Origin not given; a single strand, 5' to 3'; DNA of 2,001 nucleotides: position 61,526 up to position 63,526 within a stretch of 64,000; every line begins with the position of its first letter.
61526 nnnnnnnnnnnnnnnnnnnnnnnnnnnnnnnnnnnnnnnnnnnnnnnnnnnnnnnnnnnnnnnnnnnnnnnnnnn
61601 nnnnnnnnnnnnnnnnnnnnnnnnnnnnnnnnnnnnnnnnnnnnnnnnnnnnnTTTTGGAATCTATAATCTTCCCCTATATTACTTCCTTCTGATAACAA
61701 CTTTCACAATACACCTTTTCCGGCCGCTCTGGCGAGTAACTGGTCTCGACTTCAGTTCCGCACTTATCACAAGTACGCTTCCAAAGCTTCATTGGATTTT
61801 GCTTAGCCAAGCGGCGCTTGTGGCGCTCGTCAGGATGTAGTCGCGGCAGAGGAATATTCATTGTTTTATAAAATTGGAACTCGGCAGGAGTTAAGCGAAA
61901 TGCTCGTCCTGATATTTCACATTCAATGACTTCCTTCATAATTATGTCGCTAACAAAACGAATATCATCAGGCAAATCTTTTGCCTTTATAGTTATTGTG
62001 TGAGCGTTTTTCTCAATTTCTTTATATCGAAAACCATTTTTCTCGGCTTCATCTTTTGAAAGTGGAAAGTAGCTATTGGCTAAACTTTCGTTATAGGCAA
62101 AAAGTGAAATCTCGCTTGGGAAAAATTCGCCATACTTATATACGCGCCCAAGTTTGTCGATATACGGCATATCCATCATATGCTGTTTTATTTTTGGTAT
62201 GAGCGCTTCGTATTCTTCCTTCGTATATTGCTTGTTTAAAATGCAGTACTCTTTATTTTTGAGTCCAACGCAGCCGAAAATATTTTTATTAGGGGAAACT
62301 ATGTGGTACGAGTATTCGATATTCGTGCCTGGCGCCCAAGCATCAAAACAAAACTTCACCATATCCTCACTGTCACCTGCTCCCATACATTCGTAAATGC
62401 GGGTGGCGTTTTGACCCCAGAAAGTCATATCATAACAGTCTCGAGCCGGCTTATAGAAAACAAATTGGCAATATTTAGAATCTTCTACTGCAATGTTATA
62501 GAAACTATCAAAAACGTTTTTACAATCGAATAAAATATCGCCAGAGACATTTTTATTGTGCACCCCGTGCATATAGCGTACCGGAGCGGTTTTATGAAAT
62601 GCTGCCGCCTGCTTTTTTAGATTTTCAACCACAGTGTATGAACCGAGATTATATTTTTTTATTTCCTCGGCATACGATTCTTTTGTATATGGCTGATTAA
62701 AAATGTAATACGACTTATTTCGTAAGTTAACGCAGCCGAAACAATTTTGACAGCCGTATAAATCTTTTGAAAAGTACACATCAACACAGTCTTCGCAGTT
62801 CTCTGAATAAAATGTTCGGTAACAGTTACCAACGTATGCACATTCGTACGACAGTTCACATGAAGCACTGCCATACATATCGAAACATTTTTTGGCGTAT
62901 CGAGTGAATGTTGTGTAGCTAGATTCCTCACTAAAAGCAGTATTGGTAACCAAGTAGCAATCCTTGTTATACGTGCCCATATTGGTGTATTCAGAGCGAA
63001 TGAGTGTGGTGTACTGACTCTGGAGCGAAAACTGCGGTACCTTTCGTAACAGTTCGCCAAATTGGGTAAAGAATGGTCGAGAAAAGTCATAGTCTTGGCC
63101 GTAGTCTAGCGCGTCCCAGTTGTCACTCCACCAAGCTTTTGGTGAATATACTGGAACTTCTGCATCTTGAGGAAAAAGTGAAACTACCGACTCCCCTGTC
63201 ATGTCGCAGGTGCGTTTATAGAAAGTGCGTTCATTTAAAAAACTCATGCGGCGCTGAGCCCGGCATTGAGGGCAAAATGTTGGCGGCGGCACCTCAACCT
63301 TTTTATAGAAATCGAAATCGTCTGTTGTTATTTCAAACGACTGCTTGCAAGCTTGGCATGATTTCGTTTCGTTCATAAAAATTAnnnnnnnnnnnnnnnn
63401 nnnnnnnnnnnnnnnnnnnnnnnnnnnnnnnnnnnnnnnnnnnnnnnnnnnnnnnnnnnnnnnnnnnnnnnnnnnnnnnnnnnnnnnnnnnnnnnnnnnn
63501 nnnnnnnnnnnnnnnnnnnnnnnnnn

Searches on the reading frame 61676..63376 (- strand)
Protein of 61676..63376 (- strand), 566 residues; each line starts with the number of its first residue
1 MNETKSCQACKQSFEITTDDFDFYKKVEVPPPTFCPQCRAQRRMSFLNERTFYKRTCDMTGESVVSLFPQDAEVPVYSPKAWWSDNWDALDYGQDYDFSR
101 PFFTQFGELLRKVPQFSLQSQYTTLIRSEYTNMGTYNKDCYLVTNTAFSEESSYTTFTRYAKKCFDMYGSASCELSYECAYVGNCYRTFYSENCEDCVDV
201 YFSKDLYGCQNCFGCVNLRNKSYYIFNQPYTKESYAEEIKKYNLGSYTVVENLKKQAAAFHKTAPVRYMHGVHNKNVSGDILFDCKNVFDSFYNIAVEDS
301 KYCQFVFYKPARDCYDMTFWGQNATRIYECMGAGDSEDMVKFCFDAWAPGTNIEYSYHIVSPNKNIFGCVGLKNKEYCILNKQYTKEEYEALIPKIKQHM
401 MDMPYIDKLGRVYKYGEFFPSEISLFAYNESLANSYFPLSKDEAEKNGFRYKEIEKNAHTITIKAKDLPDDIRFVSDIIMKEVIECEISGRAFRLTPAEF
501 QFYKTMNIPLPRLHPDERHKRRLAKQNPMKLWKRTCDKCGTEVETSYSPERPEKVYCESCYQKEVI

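Call 3: search_protein_families(library=pfam, proteins=[window:61676-63376:-], max_evalue=1)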
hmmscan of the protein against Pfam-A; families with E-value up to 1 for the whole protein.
window:61676-63376:- (566 aa): 2 families
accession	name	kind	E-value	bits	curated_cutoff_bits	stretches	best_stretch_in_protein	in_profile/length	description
PF23477.1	zf_Tbcl_2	-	7.4e-06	26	27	1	533-564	5-36/37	Probable treble clef zinc finger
PF23830.1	DUF7200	-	0.11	13.4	27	1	119-168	37-85/89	Domain of unknown function (DUF7200)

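Call 4: search_protein_families(library=ncbifam, proteins=[window:61676-63376:-], max_evalue=1)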
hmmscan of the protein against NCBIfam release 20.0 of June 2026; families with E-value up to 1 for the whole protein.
window:61676-63376:- (566 aa): 3 families
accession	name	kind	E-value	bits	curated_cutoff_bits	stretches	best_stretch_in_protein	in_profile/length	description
TIGR04272.1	cxxc_cxxc_Mbark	domain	0.00012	21.8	36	1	533-564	5-36/37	CxxC-x17-CxxC domain-containing protein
NF052237.1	biotin_BsaP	equivalog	0.041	13.9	39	1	7-57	2-49/53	biotin synthase auxiliary protein BsaP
TIGR02605.1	CxxC_CxxC_SSSS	subfamily_domain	0.72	10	31.3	0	535-564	7-36/52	FmdB family zinc ribbon protein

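Call 30: search_protein_families(library=phrogs, proteins=[window:61676-63373:-], max_evalue=0.1)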
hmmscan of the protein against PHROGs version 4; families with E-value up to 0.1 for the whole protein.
window:61676-63373:- (565 aa): 3 families
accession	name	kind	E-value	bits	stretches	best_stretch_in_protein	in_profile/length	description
phrog_15341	-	unknown function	0.0027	18.1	1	161-332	76-244/276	-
phrog_622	-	unknown function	0.019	16.3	0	9-30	72-93/132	unknown function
phrog_5435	-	unknown function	0.05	14.9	0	526-544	8-26/96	-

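Call 31: search_protein_families(library=padloc, proteins=[window:61676-63373:-], max_evalue=0.1)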
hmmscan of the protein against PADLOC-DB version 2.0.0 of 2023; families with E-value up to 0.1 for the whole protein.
window:61676-63373:- (565 aa): 1 family
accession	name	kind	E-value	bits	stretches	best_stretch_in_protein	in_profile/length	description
PDLC03792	RTas1465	-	0.01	13.6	1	267-330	45-110/211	DRT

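Call 77: list_cluster_members(proteins=[P0001, window:61676-63373:-])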
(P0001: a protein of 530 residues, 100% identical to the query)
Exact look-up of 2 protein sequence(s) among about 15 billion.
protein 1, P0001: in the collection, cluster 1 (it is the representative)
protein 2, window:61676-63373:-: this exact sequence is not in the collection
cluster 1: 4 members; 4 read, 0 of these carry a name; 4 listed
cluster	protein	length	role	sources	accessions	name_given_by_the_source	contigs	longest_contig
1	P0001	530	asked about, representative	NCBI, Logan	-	-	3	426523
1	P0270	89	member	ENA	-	-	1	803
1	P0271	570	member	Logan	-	-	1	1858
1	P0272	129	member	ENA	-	-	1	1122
